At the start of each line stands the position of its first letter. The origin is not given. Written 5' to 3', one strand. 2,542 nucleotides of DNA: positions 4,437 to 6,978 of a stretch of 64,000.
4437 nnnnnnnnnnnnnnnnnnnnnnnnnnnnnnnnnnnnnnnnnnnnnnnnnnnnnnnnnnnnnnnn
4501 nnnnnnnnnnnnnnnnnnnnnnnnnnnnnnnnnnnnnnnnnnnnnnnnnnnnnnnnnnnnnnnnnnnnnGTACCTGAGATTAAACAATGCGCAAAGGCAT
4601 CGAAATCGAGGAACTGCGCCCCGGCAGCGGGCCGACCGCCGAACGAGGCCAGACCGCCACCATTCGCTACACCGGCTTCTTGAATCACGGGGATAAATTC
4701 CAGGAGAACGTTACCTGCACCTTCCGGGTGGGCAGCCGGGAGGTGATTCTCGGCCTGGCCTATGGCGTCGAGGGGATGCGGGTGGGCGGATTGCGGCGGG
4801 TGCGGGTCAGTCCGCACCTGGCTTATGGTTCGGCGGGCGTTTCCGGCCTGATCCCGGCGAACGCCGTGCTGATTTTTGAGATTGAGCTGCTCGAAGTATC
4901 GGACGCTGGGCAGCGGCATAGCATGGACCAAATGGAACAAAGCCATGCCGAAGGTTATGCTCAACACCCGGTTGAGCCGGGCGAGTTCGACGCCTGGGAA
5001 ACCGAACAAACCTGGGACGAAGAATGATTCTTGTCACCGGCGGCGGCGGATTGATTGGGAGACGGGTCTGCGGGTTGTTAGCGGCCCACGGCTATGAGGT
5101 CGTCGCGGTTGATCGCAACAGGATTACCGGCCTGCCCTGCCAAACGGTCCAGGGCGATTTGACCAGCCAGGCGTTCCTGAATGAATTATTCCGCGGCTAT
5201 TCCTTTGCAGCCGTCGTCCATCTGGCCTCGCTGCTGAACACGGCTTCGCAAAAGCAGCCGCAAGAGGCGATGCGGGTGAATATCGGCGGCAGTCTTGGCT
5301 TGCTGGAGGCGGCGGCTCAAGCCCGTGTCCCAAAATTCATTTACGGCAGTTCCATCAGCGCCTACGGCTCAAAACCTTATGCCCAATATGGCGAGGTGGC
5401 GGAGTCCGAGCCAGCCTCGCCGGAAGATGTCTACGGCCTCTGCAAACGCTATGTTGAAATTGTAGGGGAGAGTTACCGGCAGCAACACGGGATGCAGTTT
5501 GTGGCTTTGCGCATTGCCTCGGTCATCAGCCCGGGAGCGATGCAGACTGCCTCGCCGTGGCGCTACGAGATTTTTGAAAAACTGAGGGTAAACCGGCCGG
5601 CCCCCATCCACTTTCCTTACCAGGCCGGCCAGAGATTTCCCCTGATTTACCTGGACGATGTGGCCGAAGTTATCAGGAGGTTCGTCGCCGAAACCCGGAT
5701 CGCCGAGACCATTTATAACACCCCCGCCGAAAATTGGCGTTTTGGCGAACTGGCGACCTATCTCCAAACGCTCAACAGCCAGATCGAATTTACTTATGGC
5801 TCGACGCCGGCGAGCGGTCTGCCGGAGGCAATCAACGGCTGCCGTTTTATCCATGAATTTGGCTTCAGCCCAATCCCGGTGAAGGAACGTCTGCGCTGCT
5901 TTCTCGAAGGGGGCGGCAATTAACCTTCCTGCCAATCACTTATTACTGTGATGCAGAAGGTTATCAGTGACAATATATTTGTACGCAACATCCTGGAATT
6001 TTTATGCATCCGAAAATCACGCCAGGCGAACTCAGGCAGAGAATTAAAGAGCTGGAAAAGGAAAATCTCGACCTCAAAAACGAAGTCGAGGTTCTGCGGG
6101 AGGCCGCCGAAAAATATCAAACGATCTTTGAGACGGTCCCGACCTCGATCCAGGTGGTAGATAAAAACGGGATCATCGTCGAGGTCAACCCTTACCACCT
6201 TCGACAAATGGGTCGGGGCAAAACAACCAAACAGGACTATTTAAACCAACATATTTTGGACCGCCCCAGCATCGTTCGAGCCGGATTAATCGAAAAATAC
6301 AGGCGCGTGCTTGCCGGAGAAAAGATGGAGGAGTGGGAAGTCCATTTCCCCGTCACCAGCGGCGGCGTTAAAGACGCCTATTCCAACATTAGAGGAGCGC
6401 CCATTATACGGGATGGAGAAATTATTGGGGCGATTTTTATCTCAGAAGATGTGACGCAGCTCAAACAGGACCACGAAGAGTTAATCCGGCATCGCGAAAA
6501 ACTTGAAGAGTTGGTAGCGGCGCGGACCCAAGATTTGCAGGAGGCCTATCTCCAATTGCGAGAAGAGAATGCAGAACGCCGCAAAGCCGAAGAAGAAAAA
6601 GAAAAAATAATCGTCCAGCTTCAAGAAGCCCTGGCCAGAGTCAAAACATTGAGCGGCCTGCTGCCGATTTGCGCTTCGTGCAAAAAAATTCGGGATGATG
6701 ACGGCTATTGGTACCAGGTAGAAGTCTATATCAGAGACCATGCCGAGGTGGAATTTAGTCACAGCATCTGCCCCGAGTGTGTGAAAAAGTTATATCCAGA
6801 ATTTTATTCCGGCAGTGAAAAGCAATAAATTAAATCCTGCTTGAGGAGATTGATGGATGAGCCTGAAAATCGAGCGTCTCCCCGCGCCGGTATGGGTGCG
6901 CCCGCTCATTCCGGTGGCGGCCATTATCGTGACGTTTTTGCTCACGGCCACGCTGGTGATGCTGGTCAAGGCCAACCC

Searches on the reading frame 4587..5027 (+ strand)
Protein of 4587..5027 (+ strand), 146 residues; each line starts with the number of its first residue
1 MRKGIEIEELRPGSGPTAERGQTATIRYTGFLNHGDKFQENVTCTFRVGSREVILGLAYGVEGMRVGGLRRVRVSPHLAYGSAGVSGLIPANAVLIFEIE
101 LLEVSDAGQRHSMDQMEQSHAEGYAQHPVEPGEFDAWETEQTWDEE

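Call 3: search_protein_families(library=pfam, proteins=[window:4587-5027:+], max_evalue=0.1)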
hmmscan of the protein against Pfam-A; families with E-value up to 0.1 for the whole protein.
window:4587-5027:+ (146 aa): 1 family
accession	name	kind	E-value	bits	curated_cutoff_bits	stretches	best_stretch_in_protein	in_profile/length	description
PF00254.34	FKBP_C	-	1.9e-23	83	21.1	1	17-102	3-94/94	FKBP-type peptidyl-prolyl cis-trans isomerase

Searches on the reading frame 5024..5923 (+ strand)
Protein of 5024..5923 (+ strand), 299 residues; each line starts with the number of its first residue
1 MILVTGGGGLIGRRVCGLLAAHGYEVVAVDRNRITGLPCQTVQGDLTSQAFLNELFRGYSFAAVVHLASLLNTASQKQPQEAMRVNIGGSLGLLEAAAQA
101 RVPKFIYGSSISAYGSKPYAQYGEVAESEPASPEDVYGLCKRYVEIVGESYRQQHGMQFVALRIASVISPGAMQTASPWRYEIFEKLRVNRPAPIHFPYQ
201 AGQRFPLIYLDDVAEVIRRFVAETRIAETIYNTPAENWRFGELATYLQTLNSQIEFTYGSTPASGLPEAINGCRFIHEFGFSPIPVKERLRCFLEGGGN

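Call 3: search_protein_families(library=pfam, proteins=[window:5024-5923:+], max_evalue=0.1)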
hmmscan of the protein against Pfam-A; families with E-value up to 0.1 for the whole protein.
window:5024-5923:+ (299 aa): 11 families
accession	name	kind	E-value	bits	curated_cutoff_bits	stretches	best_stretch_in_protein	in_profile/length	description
PF01370.27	Epimerase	-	6.5e-39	134.2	20.9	1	2-225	1-229/240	NAD dependent epimerase/dehydratase family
PF16363.11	GDP_Man_Dehyd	-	1e-21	78.2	27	1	3-170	1-186/332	GDP-mannose 4,6 dehydratase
PF01073.25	3Beta_HSD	-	7.9e-16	58.3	22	1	3-174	1-188/280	3-beta hydroxysteroid dehydrogenase/isomerase family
PF04321.23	RmlD_sub_bind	-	7.2e-14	52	27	1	2-168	3-152/287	RmlD substrate binding domain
PF02719.21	Polysacc_synt_2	-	4.4e-09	36.4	20.2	1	2-163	1-167/293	Polysaccharide biosynthesis protein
PF13460.12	NAD_binding_10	-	1.5e-07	31.9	27.2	1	6-119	1-107/184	NAD(P)H-binding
PF05368.20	NmrA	-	2.5e-05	24.5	27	1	2-110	5-107/298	NmrA-like family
PF07993.18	NAD_binding_4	-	7.4e-05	22.5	20.1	1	61-177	89-220/258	Male sterility protein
PF00106.31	adh_short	-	0.00039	20.4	26.6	1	2-36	3-37/195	short chain dehydrogenase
PF08659.16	KR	-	0.00077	19.9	22.6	1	2-117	3-144/180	KR domain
PF02254.24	TrkA_N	-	0.008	16.9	23.8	1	7-55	5-58/116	TrkA-N domain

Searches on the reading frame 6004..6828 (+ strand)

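Call 3: search_protein_families(library=pfam, proteins=[window:6004-6828:+], max_evalue=0.1)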
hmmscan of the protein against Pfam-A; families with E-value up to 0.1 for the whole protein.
window:6004-6828:+ (274 aa): 15 families
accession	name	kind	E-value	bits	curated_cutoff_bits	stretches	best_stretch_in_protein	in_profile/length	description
PF08448.16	PAS_4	-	1.1e-07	32.4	23.1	1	42-154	1-109/110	PAS fold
PF00989.32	PAS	-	7.1e-05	23.2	22.6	1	36-124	1-88/113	PAS fold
PF13426.13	PAS_9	-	0.00033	21.3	27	1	48-152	3-103/103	PAS domain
PF07989.16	Cnn_1N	-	0.0019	18.8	28.5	1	9-40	4-35/74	Centrosomin N-terminal motif 1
PF25450.1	Rab11-FIP3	-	0.0027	18.4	31.9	1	10-39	59-88/125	Rab11-FIP3-like domain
PF13188.13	PAS_8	-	0.003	17.8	21.8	1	36-70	1-35/65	PAS domain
PF00170.26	bZIP_1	-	0.006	17.1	27.6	1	9-37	30-58/64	bZIP transcription factor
PF15714.11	SpoVT_C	-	0.0086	16.6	27.5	1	76-154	37-107/128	Stage V sporulation protein T C-terminal, transcription factor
PF25802.1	WWC1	-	0.018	15.4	27.8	1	161-217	69-125/135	WWC1-like, helical hairpin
PF01166.23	TSC22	-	0.026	15.1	30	1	9-36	18-45/57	TSC-22/dip/bun family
PF21773.2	ODAD1_CC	-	0.027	14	27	1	155-218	97-168/287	ODAD1 central coiled coil region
PF03928.20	HbpS-like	-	0.037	14.5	25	0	131-157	96-120/128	Haem degrading protein HbpS-like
PF10473.14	CENP-F_leu_zip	-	0.068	13.7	34.5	0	10-55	22-67/140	Leucine-rich repeats of kinetochore protein Cenp-F/LEK1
PF19717.4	DUF6212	-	0.071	12.4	26.4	0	148-206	58-106/395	Family of unknown function (DUF6212)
PF24423.1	OVT1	-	0.08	13.8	30.9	1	11-86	21-96/100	Major antigen, helical domain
